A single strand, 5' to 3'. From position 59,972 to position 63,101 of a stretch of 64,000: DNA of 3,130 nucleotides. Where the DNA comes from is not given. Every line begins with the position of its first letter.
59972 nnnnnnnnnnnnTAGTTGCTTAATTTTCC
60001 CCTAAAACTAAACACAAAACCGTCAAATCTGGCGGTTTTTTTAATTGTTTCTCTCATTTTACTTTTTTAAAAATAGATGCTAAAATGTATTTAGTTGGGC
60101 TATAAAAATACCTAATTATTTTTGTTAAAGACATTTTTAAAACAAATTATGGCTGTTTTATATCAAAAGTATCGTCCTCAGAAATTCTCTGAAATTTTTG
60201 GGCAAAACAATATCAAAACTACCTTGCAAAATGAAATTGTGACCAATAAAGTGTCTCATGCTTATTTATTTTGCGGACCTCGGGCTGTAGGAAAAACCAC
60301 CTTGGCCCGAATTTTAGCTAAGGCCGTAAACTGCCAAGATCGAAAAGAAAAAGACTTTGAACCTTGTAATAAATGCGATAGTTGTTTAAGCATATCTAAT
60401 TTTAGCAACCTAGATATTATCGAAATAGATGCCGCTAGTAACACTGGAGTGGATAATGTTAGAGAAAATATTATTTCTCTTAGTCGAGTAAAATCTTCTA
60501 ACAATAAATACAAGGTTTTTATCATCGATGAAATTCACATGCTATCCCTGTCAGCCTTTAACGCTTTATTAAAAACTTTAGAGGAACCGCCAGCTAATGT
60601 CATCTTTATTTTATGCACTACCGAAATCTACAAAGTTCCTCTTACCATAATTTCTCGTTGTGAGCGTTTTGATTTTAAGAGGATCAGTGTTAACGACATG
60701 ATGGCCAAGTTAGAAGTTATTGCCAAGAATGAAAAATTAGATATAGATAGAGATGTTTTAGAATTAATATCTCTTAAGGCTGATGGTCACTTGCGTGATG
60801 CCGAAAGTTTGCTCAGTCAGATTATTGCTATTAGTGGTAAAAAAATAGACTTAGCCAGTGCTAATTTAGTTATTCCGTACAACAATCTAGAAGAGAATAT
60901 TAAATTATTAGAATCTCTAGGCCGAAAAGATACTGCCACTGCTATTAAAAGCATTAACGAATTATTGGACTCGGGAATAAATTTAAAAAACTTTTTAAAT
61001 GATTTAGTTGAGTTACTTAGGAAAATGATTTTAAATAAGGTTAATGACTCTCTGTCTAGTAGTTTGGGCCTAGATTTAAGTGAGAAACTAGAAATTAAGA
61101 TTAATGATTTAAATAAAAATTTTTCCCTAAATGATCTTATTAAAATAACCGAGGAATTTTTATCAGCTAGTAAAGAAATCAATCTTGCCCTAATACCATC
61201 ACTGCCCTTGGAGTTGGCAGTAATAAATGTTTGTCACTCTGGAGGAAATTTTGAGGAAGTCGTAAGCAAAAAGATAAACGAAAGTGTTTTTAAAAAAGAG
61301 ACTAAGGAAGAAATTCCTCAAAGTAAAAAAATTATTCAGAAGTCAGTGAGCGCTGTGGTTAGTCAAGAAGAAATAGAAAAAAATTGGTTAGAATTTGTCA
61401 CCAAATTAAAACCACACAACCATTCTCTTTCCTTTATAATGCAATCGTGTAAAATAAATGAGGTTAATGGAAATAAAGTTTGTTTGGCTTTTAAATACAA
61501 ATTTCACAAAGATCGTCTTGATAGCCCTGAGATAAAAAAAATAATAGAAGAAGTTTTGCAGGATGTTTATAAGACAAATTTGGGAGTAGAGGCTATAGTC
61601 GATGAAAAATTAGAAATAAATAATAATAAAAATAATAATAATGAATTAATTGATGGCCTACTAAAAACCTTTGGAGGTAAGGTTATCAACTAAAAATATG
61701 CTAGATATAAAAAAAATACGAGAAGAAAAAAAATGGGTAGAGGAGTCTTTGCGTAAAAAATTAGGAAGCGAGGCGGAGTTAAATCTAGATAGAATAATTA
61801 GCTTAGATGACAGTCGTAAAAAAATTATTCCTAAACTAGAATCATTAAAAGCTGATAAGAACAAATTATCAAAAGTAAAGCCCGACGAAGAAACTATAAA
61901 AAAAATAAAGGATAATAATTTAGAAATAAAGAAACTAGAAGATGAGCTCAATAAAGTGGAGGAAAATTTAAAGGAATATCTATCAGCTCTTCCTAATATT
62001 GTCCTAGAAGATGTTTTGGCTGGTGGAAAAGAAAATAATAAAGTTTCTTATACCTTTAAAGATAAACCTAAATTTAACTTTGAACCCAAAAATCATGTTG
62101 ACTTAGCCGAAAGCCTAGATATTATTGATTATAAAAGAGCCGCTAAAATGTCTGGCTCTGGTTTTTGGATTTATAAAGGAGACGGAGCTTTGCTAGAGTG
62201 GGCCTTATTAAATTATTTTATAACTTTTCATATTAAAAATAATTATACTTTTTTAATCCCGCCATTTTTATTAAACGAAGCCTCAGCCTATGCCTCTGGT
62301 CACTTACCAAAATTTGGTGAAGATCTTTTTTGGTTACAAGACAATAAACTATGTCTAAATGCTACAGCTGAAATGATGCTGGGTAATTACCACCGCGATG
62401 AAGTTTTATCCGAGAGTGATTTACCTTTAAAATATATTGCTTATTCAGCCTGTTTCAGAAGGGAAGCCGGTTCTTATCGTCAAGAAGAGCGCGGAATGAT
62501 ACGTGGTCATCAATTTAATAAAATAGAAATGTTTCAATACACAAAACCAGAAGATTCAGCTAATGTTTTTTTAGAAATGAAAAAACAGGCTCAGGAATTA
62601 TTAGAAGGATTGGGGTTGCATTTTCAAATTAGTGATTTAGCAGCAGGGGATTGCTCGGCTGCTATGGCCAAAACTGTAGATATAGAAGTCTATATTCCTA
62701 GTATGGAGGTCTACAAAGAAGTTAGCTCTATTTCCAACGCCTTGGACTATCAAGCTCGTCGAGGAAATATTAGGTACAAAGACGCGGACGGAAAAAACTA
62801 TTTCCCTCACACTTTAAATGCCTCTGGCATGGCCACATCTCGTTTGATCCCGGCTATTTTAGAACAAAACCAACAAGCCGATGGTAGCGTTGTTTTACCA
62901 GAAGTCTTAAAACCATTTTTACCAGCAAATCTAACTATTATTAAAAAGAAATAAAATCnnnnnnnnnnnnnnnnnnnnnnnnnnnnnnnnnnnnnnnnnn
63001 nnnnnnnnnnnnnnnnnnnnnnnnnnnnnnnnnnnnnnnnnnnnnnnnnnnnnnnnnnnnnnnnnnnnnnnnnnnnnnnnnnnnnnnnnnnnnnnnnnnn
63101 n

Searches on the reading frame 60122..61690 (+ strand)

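Call 19: search_protein_families(library=pfam, proteins=[window:60122-61690:+], max_evalue=0.01)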
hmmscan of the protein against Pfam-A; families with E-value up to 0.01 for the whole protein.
window:60122-61690:+ (523 aa): 17 families
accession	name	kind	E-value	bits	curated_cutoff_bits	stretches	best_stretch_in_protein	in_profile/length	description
PF13177.12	DNA_pol3_delta2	-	1e-41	143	27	1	27-188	1-160/161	DNA polymerase III, delta subunit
PF00004.35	AAA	-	6.6e-13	49.7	21.2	1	49-183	2-126/131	ATPase family associated with various cellular activities (AAA)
PF12169.13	DNA_pol3_gamma3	-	6.7e-13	49.1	24.4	1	260-373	19-130/143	DNA polymerase III subunits gamma and tau domain III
PF05496.18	RuvB_N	-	3.5e-08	33.8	27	1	18-76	2-64/159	Holliday junction DNA helicase RuvB P-loop domain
PF13401.12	AAA_22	-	9.3e-07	29.7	27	1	49-169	9-126/130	AAA domain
PF22608.2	DNAX_ATPase_lid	-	1.6e-06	28.2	27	1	195-239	4-48/49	DNA polymerase III clamp loader subunit, ATPase lid domain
PF20964.2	DnaX_C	-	7.3e-05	23.2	26.2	1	413-502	7-97/113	DNA polymerase III subunit tau, C-terminal domain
PF13173.12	AAA_14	-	8.1e-05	23.1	27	1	47-142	4-75/129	AAA domain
PF03215.21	Rad17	-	9.9e-05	22.8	23.8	1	14-169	10-175/186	Rad17 P-loop domain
PF06068.19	TIP49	-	0.0012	18.5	23.8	0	132-164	277-309/347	TIP49 P-loop domain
PF07728.20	AAA_5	-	0.002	18.6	22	0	128-155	65-92/139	AAA domain (dynein-related subfamily)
PF21960.2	RCF1-5-like_lid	-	0.0023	18.3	27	0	197-227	3-34/43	RCF1/5-like, AAA+ ATPase lid domain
PF13238.12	AAA_18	-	0.0025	18.7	29.4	0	50-99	3-50/128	AAA domain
PF13245.12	AAA_19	-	0.0027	18.3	25.1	0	112-162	73-122/134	AAA domain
PF13604.12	AAA_30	-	0.0037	17.5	27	1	49-163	22-122/191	AAA domain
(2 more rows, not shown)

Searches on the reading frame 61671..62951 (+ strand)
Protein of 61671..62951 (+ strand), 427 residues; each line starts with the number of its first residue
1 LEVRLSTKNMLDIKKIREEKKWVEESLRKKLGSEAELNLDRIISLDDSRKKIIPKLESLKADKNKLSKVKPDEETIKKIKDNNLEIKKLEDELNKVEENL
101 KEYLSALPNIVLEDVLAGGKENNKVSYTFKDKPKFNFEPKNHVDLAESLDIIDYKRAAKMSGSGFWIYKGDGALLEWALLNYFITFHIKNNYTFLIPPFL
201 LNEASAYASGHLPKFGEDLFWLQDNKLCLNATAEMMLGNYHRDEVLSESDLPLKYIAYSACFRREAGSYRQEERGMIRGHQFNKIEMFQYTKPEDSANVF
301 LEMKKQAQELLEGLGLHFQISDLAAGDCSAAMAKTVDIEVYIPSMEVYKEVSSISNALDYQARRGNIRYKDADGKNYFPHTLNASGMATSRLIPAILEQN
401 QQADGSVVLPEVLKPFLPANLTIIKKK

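Call 19: search_protein_families(library=pfam, proteins=[window:61671-62951:+], max_evalue=0.01)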
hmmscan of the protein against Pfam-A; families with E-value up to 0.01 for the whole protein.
window:61671-62951:+ (427 aa): 2 families
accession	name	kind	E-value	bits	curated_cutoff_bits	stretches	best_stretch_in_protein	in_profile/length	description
PF00587.30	tRNA-synt_2b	-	2.6e-35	122.5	29.3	1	224-400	5-179/179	tRNA synthetase class II core domain (G, H, P, S and T)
PF02403.27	Seryl_tRNA_N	-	2.8e-16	60.1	28.2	1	10-111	1-108/108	Seryl-tRNA synthetase N-terminal domain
